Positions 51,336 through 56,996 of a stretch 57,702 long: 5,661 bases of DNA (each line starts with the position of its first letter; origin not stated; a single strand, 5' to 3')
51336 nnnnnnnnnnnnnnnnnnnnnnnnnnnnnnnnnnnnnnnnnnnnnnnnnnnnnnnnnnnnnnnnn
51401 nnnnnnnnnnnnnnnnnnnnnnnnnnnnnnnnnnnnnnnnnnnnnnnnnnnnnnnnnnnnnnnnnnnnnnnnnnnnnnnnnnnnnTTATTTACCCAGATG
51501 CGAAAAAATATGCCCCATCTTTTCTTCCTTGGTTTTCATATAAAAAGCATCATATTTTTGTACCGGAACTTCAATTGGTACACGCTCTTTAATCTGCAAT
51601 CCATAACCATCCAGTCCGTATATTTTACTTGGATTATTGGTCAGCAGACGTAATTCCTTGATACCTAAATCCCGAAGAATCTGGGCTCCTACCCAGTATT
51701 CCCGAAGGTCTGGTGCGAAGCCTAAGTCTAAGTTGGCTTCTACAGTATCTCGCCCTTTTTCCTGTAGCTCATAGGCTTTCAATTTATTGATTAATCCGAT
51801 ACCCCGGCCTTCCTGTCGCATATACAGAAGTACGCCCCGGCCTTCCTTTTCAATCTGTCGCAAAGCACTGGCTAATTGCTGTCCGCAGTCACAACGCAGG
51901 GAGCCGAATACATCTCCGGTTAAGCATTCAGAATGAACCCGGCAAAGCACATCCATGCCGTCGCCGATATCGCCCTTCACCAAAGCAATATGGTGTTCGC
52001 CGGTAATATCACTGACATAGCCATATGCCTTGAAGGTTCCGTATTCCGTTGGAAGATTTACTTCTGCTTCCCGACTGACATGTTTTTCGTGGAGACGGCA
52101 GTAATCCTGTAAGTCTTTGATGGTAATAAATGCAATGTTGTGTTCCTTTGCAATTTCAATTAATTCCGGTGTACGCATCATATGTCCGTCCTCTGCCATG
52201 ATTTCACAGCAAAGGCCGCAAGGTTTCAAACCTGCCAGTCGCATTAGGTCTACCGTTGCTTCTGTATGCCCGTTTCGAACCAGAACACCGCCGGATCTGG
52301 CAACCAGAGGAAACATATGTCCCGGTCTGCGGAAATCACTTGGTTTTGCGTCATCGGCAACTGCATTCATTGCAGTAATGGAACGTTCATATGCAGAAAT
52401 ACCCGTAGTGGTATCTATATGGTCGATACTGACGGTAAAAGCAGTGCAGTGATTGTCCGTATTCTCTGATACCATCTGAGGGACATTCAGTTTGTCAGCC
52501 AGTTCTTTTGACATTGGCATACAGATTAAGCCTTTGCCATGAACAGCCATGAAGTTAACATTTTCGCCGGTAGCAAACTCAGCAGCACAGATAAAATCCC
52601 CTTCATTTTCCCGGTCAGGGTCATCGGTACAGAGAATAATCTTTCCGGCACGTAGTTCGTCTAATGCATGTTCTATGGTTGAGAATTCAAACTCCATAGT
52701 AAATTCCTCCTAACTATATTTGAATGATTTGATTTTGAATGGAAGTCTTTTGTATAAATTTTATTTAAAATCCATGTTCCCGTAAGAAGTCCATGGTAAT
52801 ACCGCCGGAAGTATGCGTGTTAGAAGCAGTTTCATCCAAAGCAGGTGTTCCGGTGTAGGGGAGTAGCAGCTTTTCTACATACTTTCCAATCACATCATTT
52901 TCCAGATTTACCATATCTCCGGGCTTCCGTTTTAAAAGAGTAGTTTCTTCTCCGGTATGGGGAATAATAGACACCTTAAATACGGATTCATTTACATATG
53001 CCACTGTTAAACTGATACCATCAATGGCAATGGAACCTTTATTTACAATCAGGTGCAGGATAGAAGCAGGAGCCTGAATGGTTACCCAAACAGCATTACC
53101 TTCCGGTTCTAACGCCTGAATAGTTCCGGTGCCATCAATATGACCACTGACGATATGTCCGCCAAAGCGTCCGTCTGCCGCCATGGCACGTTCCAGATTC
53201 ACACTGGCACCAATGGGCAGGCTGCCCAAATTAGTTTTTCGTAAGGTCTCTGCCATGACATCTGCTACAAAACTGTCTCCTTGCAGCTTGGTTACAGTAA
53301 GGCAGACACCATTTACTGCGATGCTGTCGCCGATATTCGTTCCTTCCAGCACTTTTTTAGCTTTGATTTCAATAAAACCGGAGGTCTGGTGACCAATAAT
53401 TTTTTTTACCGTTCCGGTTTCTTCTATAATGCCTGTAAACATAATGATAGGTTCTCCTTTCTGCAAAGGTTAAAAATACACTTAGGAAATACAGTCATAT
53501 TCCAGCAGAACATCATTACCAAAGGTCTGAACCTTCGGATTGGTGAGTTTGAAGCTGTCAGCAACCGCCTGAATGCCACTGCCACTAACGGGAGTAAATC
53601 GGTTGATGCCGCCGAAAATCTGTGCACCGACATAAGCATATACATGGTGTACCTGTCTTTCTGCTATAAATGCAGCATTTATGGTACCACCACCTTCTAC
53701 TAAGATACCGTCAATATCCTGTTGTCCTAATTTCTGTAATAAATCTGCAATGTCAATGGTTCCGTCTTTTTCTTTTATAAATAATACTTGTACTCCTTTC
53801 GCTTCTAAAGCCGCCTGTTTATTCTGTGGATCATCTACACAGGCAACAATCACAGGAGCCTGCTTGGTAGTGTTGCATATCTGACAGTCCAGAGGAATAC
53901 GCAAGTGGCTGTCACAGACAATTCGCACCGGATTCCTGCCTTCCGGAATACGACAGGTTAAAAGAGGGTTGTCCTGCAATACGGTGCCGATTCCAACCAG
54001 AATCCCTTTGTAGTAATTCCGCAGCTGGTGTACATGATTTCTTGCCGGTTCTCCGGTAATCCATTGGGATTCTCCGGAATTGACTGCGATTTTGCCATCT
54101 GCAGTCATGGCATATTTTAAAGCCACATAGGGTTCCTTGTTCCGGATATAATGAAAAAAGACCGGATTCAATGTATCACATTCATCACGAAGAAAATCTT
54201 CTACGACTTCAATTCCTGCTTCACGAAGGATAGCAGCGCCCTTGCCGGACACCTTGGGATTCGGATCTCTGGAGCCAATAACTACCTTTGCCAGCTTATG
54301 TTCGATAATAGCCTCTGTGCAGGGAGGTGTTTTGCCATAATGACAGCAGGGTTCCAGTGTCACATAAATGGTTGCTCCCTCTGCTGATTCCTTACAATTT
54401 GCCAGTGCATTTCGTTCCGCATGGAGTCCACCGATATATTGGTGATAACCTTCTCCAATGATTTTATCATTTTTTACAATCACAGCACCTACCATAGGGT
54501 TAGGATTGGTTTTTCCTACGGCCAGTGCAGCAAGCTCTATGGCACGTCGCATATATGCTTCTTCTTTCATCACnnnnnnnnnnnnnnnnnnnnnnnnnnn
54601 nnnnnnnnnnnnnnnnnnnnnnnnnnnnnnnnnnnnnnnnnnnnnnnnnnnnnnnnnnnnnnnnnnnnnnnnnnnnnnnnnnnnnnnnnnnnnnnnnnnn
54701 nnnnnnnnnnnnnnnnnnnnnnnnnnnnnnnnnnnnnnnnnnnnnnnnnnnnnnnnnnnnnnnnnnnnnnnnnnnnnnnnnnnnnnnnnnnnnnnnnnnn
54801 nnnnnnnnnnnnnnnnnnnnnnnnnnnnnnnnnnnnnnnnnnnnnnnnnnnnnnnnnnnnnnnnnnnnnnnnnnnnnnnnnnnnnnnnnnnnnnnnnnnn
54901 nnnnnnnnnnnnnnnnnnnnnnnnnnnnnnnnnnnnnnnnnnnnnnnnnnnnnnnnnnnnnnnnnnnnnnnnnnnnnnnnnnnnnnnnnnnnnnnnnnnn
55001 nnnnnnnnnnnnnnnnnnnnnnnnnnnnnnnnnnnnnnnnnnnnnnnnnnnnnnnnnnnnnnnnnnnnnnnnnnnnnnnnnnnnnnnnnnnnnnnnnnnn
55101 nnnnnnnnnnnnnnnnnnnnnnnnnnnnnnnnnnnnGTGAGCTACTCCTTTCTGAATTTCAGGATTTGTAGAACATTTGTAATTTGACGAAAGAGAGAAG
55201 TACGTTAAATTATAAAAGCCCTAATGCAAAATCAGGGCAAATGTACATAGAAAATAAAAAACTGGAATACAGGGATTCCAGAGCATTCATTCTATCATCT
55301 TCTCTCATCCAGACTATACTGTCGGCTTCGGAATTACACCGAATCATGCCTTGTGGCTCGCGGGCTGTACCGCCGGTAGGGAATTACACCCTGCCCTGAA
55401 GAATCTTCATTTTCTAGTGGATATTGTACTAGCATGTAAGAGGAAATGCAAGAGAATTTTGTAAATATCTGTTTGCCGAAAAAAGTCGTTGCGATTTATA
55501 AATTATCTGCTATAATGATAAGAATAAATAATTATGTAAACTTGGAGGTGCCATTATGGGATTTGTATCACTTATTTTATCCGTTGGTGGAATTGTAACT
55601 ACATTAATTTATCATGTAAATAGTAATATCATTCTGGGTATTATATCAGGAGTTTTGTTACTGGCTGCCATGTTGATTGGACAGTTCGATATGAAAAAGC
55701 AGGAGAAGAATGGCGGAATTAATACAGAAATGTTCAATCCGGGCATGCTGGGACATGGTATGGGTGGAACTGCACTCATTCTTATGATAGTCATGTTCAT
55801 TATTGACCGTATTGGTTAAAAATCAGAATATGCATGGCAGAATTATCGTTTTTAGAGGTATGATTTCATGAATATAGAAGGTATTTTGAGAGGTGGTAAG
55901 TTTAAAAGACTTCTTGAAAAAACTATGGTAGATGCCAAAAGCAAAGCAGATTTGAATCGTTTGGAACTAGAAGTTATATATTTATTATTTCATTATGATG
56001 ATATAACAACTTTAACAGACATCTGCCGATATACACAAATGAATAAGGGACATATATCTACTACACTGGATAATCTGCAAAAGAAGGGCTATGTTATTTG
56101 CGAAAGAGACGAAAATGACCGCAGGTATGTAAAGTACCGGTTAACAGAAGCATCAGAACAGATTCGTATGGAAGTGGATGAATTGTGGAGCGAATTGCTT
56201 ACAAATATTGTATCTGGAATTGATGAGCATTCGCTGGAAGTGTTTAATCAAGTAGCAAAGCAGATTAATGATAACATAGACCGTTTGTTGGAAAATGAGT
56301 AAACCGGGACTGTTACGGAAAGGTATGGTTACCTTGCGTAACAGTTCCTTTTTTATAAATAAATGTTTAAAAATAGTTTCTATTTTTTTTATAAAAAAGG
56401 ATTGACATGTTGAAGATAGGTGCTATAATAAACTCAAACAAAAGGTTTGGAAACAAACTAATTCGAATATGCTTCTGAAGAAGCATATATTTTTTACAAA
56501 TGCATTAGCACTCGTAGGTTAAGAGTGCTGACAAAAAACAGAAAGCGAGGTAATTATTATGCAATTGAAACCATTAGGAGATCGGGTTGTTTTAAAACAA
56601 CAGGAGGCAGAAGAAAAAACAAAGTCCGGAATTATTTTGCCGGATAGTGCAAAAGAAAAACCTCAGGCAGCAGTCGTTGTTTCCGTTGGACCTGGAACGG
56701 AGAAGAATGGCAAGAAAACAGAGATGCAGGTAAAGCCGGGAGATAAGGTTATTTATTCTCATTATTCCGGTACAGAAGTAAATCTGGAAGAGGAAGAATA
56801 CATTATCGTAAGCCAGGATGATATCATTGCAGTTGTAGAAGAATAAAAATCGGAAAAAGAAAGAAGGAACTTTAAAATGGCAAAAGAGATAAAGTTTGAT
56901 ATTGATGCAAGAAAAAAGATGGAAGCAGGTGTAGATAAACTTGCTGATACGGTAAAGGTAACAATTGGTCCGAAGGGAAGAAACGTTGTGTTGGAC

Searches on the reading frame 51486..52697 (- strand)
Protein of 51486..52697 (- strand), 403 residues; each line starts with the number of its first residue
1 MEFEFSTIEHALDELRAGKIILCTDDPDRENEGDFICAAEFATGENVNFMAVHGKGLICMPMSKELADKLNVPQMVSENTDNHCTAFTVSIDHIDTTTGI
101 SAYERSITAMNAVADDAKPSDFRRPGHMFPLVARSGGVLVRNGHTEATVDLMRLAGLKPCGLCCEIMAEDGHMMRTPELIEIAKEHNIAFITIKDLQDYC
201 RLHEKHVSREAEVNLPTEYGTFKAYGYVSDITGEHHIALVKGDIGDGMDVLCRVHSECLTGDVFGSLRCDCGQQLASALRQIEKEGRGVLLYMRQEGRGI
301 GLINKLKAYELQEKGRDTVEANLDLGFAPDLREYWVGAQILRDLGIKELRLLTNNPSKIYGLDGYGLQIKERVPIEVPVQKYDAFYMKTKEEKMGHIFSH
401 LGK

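Call 54: search_protein_families(library=pfam, proteins=[window:51486-52697:-], max_evalue=0.00001)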
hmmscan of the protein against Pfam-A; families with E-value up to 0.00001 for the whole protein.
window:51486-52697:- (403 aa): 2 families
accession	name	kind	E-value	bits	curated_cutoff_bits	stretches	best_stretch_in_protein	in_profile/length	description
PF00926.24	DHBP_synthase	-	1e-84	283.3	26.4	1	9-199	1-191/191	3,4-dihydroxy-2-butanone 4-phosphate synthase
PF00925.25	GTP_cyclohydro2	-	4.3e-75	251.3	23.3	1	209-374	2-165/165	GTP cyclohydrolase II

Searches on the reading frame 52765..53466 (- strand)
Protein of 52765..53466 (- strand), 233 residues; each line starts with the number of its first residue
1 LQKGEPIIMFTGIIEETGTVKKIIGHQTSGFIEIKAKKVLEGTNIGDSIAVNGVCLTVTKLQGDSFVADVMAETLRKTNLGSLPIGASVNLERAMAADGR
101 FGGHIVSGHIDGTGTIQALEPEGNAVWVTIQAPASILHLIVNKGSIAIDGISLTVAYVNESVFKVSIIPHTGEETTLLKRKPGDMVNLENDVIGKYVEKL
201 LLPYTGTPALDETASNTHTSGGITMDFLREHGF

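Call 54: search_protein_families(library=pfam, proteins=[window:52765-53466:-], max_evalue=0.00001)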
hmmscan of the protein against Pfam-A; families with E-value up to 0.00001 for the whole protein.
window:52765-53466:- (233 aa): 1 family
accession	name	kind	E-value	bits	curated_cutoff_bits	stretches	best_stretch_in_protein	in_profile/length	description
PF00677.23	Lum_binding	-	1.1e-52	176.4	27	2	107-191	1-86/86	Lumazine binding domain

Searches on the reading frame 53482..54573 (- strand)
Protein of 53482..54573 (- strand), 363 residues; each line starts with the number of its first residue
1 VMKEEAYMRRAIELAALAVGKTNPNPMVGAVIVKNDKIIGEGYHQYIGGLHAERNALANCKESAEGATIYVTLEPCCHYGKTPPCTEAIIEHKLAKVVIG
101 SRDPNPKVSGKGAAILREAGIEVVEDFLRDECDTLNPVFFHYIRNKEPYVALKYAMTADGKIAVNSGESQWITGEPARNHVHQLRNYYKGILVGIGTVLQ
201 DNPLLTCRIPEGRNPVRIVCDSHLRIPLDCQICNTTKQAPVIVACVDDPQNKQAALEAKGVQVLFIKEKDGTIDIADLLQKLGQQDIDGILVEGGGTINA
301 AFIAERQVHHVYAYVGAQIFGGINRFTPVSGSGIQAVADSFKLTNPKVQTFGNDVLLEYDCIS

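Call 54: search_protein_families(library=pfam, proteins=[window:53482-54573:-], max_evalue=0.00001)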
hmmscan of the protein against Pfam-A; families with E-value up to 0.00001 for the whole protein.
window:53482-54573:- (363 aa): 4 families
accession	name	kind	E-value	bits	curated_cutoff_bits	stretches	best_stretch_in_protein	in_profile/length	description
PF01872.23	RibD_C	-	2.8e-52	177.8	24.1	1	148-357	1-197/197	RibD C-terminal domain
PF00383.29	dCMP_cyt_deam_1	-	9.2e-22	77.3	25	1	3-100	3-101/102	Cytidine and deoxycytidylate deaminase zinc-binding region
PF14437.12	MafB19-deam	-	2.1e-11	44.4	27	1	3-106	2-106/142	MafB19-like deaminase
PF18785.7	Inv-AAD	-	1.8e-06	28.3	26.5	0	30-125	2-116/129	Invertebrate-AID/APOBEC-deaminase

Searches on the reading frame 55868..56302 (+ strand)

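Call 54: search_protein_families(library=pfam, proteins=[window:55868-56302:+], max_evalue=0.00001)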
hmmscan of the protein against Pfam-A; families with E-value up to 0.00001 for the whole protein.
window:55868-56302:+ (144 aa): 5 families
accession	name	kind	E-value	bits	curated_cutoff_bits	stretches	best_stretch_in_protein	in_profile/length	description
PF13463.12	HTH_27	-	3.1e-13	50.2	22.2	1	29-95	1-67/68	Winged helix DNA-binding domain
PF12802.13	MarR_2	-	1.9e-08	34.8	27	1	29-86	3-60/61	MarR family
PF01047.28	MarR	-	8.6e-08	32.4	24.6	1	29-87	1-58/59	MarR family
PF13601.12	HTH_34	-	2.4e-07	31.2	27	1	33-95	2-64/80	Winged helix DNA-binding domain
PF22381.2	Staph_reg_Sar_Rot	-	8.8e-07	29.4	27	1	24-98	7-80/85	Transcriptional regulator SarA/Rot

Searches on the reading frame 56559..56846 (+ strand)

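Call 54: search_protein_families(library=pfam, proteins=[window:56559-56846:+], max_evalue=0.00001)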
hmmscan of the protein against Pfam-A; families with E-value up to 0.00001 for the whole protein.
window:56559-56846:+ (95 aa): 1 family
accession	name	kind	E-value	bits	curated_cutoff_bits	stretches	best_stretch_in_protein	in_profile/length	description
PF00166.26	Cpn10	-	1.3e-35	121.7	21.1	1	3-93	2-93/93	Chaperonin 10 Kd subunit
